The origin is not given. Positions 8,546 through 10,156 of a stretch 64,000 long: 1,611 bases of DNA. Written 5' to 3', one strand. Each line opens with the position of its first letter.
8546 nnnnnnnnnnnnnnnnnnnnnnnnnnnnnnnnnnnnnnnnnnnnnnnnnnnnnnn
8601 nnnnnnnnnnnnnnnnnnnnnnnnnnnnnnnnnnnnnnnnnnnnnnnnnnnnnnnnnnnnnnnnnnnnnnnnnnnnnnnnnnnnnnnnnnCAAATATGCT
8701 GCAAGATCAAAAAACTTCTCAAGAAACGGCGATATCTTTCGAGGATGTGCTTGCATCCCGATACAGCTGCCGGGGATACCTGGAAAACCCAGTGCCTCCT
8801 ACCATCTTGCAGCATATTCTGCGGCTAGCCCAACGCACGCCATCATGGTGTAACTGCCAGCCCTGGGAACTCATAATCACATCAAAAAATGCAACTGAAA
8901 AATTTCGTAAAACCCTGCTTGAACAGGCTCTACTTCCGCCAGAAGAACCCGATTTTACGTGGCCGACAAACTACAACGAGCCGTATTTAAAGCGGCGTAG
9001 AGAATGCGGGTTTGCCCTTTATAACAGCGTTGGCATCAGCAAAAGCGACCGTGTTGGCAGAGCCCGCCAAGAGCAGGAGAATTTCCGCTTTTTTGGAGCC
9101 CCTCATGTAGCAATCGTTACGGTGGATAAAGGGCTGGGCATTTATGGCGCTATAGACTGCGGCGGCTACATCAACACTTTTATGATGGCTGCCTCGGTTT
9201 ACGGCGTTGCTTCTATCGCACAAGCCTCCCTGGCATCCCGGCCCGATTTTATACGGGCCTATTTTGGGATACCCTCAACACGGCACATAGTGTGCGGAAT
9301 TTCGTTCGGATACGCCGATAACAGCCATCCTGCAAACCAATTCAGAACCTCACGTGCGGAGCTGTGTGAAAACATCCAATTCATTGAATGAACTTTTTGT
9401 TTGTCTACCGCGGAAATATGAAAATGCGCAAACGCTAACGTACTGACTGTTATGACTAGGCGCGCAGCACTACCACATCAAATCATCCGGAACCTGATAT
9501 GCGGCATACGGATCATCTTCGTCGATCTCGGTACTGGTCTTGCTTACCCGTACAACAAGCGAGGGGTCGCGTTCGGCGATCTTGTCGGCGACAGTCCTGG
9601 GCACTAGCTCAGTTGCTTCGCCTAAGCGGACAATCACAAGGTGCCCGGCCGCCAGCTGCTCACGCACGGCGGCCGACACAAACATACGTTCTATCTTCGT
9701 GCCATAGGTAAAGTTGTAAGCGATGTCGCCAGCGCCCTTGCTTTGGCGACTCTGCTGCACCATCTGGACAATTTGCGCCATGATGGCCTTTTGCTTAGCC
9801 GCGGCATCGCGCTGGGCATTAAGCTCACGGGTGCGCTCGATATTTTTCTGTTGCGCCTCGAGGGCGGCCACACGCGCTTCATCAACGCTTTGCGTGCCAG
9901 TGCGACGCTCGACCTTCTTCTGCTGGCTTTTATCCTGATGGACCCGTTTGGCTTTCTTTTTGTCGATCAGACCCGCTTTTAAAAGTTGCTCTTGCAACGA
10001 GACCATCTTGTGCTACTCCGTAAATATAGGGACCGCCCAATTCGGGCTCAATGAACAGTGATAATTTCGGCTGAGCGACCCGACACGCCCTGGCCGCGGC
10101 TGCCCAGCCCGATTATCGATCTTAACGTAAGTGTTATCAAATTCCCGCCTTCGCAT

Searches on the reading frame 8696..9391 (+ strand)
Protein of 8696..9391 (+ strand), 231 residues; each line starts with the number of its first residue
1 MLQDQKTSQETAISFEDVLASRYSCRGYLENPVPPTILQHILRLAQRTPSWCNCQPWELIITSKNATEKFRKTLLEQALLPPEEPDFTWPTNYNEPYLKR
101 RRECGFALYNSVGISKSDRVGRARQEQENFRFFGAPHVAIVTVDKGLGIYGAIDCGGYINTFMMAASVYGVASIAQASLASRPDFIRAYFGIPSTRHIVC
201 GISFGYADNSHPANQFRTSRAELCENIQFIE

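Call 78: search_protein_families(library=pfam, proteins=[window:8696-9391:+], max_evalue=1e-8)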
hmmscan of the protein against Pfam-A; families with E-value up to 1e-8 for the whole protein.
window:8696-9391:+ (231 aa): 1 family
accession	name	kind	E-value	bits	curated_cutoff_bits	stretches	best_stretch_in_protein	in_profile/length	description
PF00881.29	Nitroreductase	-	2.4e-22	80.3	23.5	1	20-206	2-167/167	Nitroreductase family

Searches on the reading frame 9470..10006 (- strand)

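Call 78: search_protein_families(library=pfam, proteins=[window:9470-10006:-], max_evalue=1e-8)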
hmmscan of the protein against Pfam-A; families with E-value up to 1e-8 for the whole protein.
window:9470-10006:- (178 aa): 1 family
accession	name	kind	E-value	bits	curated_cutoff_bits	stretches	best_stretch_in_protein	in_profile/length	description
PF09831.14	DUF2058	-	4.9e-63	212.9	25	1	3-178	1-174/174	Uncharacterized protein conserved in bacteria (DUF2058)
